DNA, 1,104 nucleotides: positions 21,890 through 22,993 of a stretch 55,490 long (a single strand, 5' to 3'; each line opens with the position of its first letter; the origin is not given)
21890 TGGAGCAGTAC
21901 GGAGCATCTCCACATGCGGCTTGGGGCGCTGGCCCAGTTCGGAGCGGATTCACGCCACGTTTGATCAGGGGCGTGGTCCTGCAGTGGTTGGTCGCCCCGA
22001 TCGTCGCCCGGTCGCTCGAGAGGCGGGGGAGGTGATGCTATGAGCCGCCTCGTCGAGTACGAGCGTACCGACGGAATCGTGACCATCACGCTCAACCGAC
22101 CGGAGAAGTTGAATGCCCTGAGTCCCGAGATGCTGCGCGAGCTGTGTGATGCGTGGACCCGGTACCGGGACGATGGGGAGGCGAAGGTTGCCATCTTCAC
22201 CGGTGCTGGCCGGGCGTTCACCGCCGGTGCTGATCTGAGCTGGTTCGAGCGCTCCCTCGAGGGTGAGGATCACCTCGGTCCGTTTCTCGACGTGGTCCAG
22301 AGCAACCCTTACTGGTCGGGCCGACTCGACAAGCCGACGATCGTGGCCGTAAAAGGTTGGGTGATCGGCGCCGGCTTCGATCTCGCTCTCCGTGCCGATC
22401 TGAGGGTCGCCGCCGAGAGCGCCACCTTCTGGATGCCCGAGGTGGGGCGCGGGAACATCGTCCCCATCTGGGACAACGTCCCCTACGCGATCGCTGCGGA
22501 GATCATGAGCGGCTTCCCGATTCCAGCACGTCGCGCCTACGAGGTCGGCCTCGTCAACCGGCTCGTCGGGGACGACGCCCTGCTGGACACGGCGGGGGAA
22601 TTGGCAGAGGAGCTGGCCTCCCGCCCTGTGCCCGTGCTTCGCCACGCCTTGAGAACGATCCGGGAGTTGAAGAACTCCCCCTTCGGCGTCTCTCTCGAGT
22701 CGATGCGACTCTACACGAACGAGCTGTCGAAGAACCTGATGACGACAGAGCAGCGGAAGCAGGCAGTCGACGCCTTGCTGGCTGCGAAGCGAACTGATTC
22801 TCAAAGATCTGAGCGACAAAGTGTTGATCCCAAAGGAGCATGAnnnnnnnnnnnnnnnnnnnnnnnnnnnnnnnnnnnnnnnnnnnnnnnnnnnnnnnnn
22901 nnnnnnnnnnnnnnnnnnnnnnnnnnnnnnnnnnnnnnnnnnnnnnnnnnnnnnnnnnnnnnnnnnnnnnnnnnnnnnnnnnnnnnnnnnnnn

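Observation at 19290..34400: A ~15-kb lower-GC, single-strand catabolic island bracketed by three dead IS elements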

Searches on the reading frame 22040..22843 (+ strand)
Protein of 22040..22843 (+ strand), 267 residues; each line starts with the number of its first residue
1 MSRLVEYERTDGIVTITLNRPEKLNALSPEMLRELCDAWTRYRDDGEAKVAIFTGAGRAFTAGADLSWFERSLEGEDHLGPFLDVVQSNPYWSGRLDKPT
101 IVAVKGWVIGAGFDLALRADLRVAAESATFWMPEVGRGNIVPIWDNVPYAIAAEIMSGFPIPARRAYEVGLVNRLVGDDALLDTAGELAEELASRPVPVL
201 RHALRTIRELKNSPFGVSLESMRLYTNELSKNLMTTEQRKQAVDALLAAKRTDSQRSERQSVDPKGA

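Call 4: search_protein_families(library=pfam, proteins=[window:22040-22843:+])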
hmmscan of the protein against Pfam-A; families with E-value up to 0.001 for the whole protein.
window:22040-22843:+ (267 aa): 2 families
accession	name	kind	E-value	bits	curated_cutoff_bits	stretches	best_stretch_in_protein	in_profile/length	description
PF00378.25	ECH_1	-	2.9e-34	119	27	1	9-243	2-237/251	Enoyl-CoA hydratase/isomerase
PF16113.10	ECH_2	-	5.3e-24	85.8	27.2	1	15-138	3-128/335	Enoyl-CoA hydratase/isomerase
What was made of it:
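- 22040..22843 (+): Crotonase-family enoyl-CoA hydratase/isomerase. Its stop codon overlaps the HyuA start region. PF00378, E=3e-34 (call 4).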

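Call 41: search_protein_families(library=ncbifam, max_evalue=0.00001, proteins=[window:22040-22843:+])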
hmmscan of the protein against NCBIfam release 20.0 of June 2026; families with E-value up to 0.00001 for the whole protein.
window:22040-22843:+ (267 aa): 67 families (the best 25 are shown)
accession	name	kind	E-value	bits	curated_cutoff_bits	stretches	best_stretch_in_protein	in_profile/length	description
NF051848.1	EnCoAHydtEchA19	equivalog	1.6e-47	162.3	400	1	6-248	3-249/258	enoyl-CoA hydratase EchA19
NF005864.0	PRK07799.1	equivalog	1.9e-37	128.9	316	1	8-211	13-224/266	crotonase/enoyl-CoA hydratase family protein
NF006699.0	PRK09245.1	subfamily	8.7e-36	123.5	354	1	1-252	1-261/266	crotonase/enoyl-CoA hydratase family protein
NF006100.0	PRK08252.1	subfamily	1.9e-35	122.7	282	1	2-241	2-238/254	crotonase/enoyl-CoA hydratase family protein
NF004840.0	PRK06190.1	equivalog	4.5e-35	121.5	253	1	3-243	4-251/260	enoyl-CoA hydratase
NF005126.0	PRK06563.1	subfamily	3e-34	118.6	261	1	4-250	8-256/263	crotonase/enoyl-CoA hydratase family protein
NF042430.2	EnCoAhydt_DpgD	equivalog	3e-32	112.1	400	1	7-223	1-224/258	enoyl-CoA-hydratase DpgD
TIGR02280.1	PaaB1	equivalog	4e-32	111.7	345.15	1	8-249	4-248/256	2-(1,2-epoxy-1,2-dihydrophenyl)acetyl-CoA isomerase PaaG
NF004781.0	PRK06127.1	subfamily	2.4e-31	109.4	291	1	6-223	14-239/269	enoyl-CoA hydratase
NF004475.0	PRK05809.1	subfamily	2.4e-31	109.2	394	1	5-250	6-253/260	short-chain-enoyl-CoA hydratase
NF006108.0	PRK08259.1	equivalog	2.8e-31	108.9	273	1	3-212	3-215/256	crotonase/enoyl-CoA hydratase family protein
NF007239.0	PRK09674.1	equivalog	6.8e-31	107.7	371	1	7-252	8-251/257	2,3-dehydroadipyl-CoA hydratase PaaF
NF004525.0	PRK05870.1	equivalog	1.1e-30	107.4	285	1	3-219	3-216/249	enoyl-CoA hydratase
NF006588.0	PRK09120.1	equivalog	1.1e-30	106.7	276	1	4-250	9-263/276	p-hydroxycinnamoyl CoA hydratase/lyase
NF006007.0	PRK08138.1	subfamily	1.2e-30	106.7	355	1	6-251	11-255/261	enoyl-CoA hydratase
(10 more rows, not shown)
